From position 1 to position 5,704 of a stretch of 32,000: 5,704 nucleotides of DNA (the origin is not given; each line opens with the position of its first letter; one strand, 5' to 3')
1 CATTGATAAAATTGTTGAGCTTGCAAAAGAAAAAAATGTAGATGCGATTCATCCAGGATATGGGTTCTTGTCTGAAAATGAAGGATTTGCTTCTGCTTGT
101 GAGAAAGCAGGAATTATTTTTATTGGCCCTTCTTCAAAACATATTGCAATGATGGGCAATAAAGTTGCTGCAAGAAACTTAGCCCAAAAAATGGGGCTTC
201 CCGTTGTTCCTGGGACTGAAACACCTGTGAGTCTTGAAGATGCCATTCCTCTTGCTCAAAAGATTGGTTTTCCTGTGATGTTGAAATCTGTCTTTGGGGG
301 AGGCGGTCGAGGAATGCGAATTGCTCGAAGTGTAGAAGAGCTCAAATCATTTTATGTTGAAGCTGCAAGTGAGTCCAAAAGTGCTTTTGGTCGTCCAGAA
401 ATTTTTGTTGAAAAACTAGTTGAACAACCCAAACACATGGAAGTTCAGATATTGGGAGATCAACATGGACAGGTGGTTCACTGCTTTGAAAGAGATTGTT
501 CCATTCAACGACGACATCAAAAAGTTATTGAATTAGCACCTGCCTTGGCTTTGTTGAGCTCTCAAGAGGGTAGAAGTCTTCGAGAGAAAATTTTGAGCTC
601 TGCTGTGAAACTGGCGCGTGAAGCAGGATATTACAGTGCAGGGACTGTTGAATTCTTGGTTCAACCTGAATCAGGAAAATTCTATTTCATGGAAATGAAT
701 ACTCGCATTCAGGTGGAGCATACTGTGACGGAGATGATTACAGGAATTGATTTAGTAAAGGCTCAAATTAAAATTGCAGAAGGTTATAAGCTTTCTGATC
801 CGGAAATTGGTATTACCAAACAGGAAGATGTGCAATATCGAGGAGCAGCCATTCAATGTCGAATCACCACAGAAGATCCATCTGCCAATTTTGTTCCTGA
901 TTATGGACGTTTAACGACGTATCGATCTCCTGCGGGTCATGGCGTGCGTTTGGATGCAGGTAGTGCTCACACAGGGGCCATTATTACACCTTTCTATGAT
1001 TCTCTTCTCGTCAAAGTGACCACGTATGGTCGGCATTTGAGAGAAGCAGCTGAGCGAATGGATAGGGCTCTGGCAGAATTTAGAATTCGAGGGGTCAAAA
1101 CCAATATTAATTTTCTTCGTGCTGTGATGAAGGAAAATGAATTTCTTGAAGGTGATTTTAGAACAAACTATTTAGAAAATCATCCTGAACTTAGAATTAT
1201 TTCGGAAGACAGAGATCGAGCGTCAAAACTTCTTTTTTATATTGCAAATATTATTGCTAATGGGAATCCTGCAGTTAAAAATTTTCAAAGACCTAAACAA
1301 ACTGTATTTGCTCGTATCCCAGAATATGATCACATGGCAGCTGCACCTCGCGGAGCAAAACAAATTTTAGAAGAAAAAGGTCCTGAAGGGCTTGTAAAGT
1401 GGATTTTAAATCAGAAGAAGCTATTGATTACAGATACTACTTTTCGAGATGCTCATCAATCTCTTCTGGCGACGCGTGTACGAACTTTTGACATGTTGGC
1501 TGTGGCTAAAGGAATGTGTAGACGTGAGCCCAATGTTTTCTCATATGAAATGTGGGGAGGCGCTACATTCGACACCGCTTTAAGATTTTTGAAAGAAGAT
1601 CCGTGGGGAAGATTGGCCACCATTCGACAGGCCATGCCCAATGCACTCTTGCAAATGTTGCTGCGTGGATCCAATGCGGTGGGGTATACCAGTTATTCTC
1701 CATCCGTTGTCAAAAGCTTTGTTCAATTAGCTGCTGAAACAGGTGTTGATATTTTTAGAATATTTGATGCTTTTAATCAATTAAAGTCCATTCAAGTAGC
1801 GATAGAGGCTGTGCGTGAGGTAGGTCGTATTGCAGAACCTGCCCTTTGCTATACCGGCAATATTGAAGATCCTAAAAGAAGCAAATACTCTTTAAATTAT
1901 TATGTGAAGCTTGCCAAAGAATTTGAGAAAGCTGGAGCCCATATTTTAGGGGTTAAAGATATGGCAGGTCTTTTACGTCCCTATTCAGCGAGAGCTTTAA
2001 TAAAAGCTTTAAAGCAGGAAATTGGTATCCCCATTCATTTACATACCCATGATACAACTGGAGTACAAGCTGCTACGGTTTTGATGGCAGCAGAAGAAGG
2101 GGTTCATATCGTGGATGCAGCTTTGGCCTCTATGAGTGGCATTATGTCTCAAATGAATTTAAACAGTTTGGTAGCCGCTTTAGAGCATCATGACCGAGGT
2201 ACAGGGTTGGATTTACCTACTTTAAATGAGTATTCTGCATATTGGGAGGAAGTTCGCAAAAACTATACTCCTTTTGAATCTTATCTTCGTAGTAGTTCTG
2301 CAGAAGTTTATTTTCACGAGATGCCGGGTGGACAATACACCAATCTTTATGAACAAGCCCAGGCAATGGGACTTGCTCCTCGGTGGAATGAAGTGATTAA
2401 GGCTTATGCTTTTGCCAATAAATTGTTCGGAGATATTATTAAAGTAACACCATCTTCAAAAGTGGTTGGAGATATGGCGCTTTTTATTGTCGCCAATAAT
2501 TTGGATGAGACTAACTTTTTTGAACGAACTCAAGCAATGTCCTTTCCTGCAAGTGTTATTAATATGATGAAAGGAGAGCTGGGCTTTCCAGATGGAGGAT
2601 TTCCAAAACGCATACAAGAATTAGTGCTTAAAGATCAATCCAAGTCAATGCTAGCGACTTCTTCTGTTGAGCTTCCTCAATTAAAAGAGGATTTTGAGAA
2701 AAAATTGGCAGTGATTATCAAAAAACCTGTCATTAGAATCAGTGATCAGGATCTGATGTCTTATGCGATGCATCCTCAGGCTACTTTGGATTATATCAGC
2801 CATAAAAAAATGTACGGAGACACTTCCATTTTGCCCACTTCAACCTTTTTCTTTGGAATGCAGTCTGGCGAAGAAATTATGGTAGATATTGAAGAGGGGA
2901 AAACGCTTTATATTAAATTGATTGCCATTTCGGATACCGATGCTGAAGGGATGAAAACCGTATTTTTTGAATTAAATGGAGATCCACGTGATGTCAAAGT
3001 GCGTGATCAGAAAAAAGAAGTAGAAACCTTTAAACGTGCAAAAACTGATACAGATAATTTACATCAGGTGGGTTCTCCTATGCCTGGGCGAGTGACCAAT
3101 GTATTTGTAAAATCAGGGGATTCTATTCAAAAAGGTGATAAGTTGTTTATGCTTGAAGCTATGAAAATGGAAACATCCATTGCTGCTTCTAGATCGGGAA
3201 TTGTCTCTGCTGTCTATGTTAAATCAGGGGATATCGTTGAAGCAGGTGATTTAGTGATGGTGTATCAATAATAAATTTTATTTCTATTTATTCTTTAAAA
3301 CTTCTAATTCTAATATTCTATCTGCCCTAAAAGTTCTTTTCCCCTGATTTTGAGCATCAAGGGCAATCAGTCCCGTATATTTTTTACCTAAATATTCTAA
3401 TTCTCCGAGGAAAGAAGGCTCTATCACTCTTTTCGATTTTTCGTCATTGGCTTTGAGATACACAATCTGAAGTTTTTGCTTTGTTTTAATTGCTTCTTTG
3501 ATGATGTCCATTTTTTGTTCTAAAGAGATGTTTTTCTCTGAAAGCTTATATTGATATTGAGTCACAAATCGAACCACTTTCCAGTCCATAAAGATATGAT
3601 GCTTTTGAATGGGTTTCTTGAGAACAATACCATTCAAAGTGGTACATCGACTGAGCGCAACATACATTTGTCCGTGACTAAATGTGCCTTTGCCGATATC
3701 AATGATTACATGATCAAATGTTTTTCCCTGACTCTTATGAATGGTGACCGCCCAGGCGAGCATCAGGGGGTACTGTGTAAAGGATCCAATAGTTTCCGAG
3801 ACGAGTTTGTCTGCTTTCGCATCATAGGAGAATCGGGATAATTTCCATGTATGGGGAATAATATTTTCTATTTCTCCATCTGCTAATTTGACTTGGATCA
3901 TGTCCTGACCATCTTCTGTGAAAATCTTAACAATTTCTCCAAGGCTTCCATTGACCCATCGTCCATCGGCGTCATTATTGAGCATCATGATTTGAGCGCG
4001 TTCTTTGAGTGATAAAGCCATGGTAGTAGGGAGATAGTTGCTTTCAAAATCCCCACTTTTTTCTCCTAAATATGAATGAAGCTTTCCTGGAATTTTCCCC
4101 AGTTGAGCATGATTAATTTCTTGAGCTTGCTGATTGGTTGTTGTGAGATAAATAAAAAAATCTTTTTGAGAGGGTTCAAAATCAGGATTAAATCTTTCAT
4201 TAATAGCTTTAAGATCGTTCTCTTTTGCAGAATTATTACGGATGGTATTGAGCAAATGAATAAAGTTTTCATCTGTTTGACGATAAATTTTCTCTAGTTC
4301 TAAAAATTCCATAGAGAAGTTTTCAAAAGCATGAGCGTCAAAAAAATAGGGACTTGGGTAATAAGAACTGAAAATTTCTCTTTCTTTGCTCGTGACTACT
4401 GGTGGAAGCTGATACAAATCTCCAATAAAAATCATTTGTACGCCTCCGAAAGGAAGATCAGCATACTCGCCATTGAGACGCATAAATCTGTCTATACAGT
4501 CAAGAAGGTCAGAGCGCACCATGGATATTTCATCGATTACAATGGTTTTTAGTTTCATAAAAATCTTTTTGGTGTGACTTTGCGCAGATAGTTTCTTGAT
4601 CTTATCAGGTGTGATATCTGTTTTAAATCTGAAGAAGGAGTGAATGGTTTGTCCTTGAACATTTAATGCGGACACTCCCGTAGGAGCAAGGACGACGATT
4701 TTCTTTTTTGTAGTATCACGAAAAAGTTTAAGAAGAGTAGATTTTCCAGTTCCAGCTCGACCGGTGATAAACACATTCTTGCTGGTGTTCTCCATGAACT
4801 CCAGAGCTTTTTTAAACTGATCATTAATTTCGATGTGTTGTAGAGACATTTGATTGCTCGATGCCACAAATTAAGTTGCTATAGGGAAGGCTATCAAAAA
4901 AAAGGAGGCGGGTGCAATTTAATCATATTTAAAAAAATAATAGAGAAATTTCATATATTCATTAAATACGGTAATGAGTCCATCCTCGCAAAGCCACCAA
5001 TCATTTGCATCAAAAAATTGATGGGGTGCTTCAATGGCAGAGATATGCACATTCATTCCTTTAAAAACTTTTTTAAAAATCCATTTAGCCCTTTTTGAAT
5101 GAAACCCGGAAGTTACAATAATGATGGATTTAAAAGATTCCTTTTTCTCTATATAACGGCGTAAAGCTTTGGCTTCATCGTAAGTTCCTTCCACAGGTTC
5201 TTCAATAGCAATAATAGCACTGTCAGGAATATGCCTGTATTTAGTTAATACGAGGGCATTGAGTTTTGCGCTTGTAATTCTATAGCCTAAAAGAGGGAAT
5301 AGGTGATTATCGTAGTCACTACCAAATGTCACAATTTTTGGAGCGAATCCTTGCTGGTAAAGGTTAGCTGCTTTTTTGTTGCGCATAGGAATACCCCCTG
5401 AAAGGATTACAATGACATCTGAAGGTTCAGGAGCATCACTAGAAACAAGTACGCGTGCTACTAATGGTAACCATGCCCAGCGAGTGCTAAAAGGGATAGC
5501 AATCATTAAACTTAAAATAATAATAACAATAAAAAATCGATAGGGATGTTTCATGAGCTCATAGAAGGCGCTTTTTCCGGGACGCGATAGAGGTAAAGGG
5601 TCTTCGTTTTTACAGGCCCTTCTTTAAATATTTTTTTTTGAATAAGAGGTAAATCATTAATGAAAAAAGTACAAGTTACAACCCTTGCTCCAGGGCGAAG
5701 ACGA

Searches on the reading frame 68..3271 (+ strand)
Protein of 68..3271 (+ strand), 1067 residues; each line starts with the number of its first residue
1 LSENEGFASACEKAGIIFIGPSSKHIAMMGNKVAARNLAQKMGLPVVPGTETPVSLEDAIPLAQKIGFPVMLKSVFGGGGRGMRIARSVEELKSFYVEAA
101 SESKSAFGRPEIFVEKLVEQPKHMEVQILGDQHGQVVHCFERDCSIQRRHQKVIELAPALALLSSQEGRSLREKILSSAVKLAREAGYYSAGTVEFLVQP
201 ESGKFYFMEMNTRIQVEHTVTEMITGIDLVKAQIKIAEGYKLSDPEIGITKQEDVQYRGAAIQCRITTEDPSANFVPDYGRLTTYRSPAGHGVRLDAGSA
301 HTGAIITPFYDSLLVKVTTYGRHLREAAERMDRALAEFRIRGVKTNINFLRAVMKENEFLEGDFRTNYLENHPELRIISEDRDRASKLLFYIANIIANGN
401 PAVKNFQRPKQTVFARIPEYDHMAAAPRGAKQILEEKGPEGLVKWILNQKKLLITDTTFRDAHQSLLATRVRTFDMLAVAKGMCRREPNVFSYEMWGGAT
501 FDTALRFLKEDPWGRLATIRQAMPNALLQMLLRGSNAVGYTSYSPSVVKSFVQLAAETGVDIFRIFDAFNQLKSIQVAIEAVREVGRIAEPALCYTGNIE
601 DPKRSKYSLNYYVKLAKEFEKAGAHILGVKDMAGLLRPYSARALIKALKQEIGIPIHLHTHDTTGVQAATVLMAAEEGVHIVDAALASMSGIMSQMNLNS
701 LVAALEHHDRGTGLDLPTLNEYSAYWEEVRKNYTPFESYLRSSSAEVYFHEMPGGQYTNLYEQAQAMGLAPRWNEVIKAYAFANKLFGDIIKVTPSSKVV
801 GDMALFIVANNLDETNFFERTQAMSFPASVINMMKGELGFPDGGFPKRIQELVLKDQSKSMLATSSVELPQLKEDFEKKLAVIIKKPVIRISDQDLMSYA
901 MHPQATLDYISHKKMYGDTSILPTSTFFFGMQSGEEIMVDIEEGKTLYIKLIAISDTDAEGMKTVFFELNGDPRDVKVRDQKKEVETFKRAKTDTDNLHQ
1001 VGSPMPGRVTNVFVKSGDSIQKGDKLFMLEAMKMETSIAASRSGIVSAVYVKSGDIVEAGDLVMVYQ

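Call 41: find_homologous_proteins(query=window:68-3271:+, max_evalue=1e-100)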
Query window:68-3271:+ (1067 aa): 8000 proteins with E <= 1e-100 among 8000 candidates; the best 120 are listed.
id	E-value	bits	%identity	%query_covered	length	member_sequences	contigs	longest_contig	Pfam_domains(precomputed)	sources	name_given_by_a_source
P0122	0.0e+0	2396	100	100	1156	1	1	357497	PF25984.1,PF00682.26,PF02786.23,PF00364.29,PF00289.29,PF02436.24,PF25917.1,PF07478.19,PF02785.26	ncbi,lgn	-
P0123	0.0e+0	1940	79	100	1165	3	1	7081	PF25984.1,PF00682.26,PF02786.23,PF00364.29,PF00289.29,PF02222.28,PF02436.24,PF25917.1,PF07478.19,PF02785.26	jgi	jgi:pyruvate carboxylase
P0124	0.0e+0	1932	79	100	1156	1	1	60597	PF25984.1,PF00682.26,PF02786.23,PF00364.29,PF00289.29,PF02436.24,PF07478.19,PF02785.26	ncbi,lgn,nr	ncbi:MAG: pyruvate carboxylase [Chlamydiae bacterium]|nr:pyruvate carboxylase [Chlamydiota bacterium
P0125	0.0e+0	1926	78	100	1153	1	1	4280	PF25984.1,PF00682.26,PF02786.23,PF00364.29,PF00289.29,PF02222.28,PF02436.24,PF25917.1,PF07478.19,PF02785.26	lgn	-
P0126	0.0e+0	1858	78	97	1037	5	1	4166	PF25984.1,PF00682.26,PF02786.23,PF00364.29,PF02222.28,PF02436.24,PF25917.1,PF07478.19,PF02785.26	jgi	jgi:pyruvate carboxylase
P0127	0.0e+0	1693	68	100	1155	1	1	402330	PF25973.1,PF00682.26,PF02786.23,PF00364.29,PF00289.29,PF02222.28,PF02436.24,PF25917.1,PF07478.19,PF02785.26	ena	-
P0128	0.0e+0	1626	67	100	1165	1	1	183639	PF25984.1,PF00682.26,PF02786.23,PF00364.29,PF00289.29,PF02436.24,PF25917.1,PF07478.19,PF02785.26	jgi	jgi:pyruvate carboxylase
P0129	0.0e+0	1557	63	100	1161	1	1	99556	PF00682.26,PF02786.23,PF00364.29,PF00289.29,PF02436.24,PF25917.1,PF07478.19,PF02785.26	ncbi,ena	-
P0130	0.0e+0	1443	58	100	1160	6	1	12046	PF00682.26,PF02786.23,PF00364.29,PF00289.29,PF02222.28,PF02436.24,PF07478.19,PF02785.26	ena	-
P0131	0.0e+0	1440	58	100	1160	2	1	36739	PF00682.26,PF02786.23,PF00364.29,PF00289.29,PF02436.24,PF25917.1,PF07478.19,PF02785.26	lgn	-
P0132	0.0e+0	1437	59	100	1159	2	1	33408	PF00682.26,PF02786.23,PF00364.29,PF00289.29,PF02436.24,PF07478.19,PF02785.26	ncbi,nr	ncbi:MAG: pyruvate carboxylase [Candidatus Hydrogenedentota bacterium]|nr:MAG: pyruvate carboxylase 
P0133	0.0e+0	1436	58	100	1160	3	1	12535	PF00682.26,PF02786.23,PF00364.29,PF00289.29,PF02222.28,PF02436.24,PF25917.1,PF07478.19,PF02785.26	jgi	-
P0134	0.0e+0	1436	59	100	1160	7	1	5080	PF00682.26,PF02786.23,PF00364.29,PF00289.29,PF02222.28,PF08443.17,PF02436.24,PF25917.1,PF07478.19,PF02785.26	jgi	-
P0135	0.0e+0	1422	58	100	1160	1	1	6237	PF00682.26,PF02786.23,PF00364.29,PF00289.29,PF02222.28,PF02436.24,PF25917.1,PF07478.19,PF02785.26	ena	-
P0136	0.0e+0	1325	56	100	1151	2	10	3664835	PF25984.1,PF00682.26,PF02786.23,PF00364.29,PF00289.29,PF02222.28,PF02436.24,PF25917.1,PF07478.19,PF02785.26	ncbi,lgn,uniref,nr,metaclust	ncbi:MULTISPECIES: pyruvate carboxylase [Aneurinibacillus]|uniref:Pyruvate carboxylase n=1 Tax=Aneur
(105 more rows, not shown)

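Call 64: find_encoding_contigs(protein=P0124, flank=10000, max_places=2)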
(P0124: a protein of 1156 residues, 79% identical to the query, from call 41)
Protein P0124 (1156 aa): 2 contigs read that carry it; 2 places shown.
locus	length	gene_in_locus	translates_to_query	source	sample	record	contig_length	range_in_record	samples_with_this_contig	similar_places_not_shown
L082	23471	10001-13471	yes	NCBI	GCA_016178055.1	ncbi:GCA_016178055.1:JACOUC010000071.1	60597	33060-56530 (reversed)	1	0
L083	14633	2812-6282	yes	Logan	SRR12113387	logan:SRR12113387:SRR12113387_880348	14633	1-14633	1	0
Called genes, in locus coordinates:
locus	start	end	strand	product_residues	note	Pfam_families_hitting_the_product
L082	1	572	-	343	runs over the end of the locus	PF00072:Response_reg, PF13487:HD_5, PF01966:HD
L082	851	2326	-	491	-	PF00072:Response_reg, PF01695:IstB_IS21 (faint), PF00158:Sigma54_activat, PF14532:Sigma54_activ_2, PF07728:AAA_5, PF25601:AAA_lid_14, PF02954:HTH_8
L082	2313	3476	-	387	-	PF00989:PAS, PF00512:HisKA (weak), PF02518:HATPase_c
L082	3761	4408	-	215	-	PF13505:OMP_b-brl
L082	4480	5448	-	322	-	PF17125:Methyltr_RsmF_N, PF22458:RsmF-B_ferredox, PF01189:Methyltr_RsmB-F, PF13847:Methyltransf_31 (weak)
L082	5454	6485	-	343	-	PF01259:SAICAR_synt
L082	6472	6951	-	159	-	PF00731:AIRC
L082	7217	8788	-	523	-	PF02689:Herpes_Helicase (faint), PF05970:PIF1, PF13604:AAA_30, PF01443:Viral_helicase1 (faint), PF13245:AAA_19, PF13479:AAA_24 (weak), PF13280:WYL (weak)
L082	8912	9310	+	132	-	PF22091:DUF6941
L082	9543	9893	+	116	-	PF02452:PemK_toxin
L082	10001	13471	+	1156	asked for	PF00289:Biotin_carb_N, PF02786:CPSase_L_D2, PF07478:Dala_Dala_lig_C (weak), PF02785:Biotin_carb_C, PF00682:HMGL-like, PF02436:PYC_OADA, PF00364:Biotin_lipoyl, PF25984:BSH_YknX (faint)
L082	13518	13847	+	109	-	PF04342:DMT_6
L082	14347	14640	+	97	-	PF22148:Fervidolysin_NPro-like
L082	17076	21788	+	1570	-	PF22544:HYDIN_VesB_CFA65-like_Ig (faint), PF22148:Fervidolysin_NPro-like, PF00082:Peptidase_S8, PF00041:fn3 (weak), PF18884:TSP3_bac (weak)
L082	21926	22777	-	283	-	PF00590:TP_methylase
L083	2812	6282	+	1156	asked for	PF00289:Biotin_carb_N, PF02786:CPSase_L_D2, PF07478:Dala_Dala_lig_C (weak), PF02785:Biotin_carb_C, PF00682:HMGL-like, PF02436:PYC_OADA, PF00364:Biotin_lipoyl, PF25984:BSH_YknX (faint)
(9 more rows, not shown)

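Call 65: find_encoding_contigs(protein=P0127, flank=10000, max_places=2)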
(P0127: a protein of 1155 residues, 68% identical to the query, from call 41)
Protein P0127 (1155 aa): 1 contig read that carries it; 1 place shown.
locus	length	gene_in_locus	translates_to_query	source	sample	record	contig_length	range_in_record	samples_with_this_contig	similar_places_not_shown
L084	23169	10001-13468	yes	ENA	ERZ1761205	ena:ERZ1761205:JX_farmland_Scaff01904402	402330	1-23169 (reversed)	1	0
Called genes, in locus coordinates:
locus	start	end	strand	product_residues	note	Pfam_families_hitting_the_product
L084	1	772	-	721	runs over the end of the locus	PF14742:GDE_N_bis, PF22422:MGH1-like_GH, PF06202:GDE_C (weak), PF17389:Bac_rhamnosid6H (weak)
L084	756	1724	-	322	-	PF13439:Glyco_transf_4, PF13579:Glyco_trans_4_4 (weak), PF00534:Glycos_transf_1, PF13692:Glyco_trans_1_4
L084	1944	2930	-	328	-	PF08240:ADH_N, PF00107:ADH_zinc_N, PF13602:ADH_zinc_N_2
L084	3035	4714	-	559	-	PF01590:GAF (weak), PF13185:GAF_2, PF13492:GAF_3, PF00990:GGDEF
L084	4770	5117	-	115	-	-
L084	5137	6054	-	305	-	PF13369:Transglut_core2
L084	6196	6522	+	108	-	PF01541:GIY-YIG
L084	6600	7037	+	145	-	-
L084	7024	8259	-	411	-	-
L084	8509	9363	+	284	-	PF11412:DsbD_N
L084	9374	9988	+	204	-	PF00578:AhpC-TSA, PF08534:Redoxin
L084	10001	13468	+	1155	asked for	PF00289:Biotin_carb_N, PF02222:ATP-grasp, PF02786:CPSase_L_D2, PF07478:Dala_Dala_lig_C, PF02785:Biotin_carb_C, PF00682:HMGL-like, PF02436:PYC_OADA, PF00364:Biotin_lipoyl, +2 more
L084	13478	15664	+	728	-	PF13089:PP_kinase_N, PF02503:PP_kinase, PF17941:PP_kinase_C_1, PF13091:PLDc_2 (faint), PF13090:PP_kinase_C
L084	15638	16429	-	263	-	PF01928:CYTH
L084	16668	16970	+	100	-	-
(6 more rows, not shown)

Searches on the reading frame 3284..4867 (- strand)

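Call 7: search_protein_families(library=pfam, proteins=[window:3284-4867:-], max_evalue=0.01)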
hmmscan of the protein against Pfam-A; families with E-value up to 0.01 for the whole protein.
window:3284-4867:- (527 aa): 19 families
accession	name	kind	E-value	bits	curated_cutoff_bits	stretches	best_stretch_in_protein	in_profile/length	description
PF05970.20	PIF1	-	2.7e-32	112.6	25.9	1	24-216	17-219/223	PIF1-like helicase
PF13604.12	AAA_30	-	1.4e-13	51.4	27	1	17-215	6-174/191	AAA domain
PF13245.12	AAA_19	-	1.4e-12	48.4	25.1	1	25-157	7-132/134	AAA domain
PF02689.20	Herpes_Helicase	-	1.1e-07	30.8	27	1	361-417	720-777/808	Helicase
PF13280.12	WYL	-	1.3e-07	32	21.8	1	453-523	3-70/70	WYL domain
PF01443.25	Viral_helicase1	-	2.2e-07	31.3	21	1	339-410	160-222/228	Viral superfamily 1 RNA helicase core domain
PF13538.12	UvrD_C_2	-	2.5e-07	30.9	27.4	1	370-410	1-47/52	UvrD-like helicase C-terminal domain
PF13479.12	AAA_24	-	6.2e-07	29.9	27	1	29-127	2-86/195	AAA domain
PF13401.12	AAA_22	-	1.5e-05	25.8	27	1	28-150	4-123/130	AAA domain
PF13173.12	AAA_14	-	0.00013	22.4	27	1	30-130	3-86/129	AAA domain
PF13191.12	AAA_16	-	0.00042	21.3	32.6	1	25-61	20-57/167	AAA ATPase domain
PF00270.35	DEAD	-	0.00044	20.5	26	0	28-112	13-96/167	DEAD/DEAH box helicase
PF07728.20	AAA_5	-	0.0012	19.3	22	1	31-123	1-84/139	AAA domain (dynein-related subfamily)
PF00005.33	ABC_tran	-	0.0017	19.4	25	1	26-55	8-37/137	ABC transporter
PF25199.1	nSTAND_NTPase5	-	0.0024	18.2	34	0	26-47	38-59/145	Novel STAND NTPase 5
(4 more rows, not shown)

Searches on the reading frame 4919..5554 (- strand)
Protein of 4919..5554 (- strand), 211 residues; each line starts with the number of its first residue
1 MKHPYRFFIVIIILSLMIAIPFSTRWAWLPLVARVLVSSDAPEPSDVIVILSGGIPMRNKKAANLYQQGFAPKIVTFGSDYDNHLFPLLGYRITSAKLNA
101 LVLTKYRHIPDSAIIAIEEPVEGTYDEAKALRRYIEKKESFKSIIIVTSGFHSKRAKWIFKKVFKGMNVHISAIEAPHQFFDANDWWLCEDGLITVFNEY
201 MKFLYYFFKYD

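Call 7: search_protein_families(library=pfam, proteins=[window:4919-5554:-], max_evalue=0.01)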
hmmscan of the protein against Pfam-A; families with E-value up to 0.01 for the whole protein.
window:4919-5554:- (211 aa): 1 family
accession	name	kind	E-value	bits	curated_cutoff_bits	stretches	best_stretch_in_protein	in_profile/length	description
PF02698.23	DUF218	-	3.7e-16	59.7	27.6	1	46-182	1-113/133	DUF218 domain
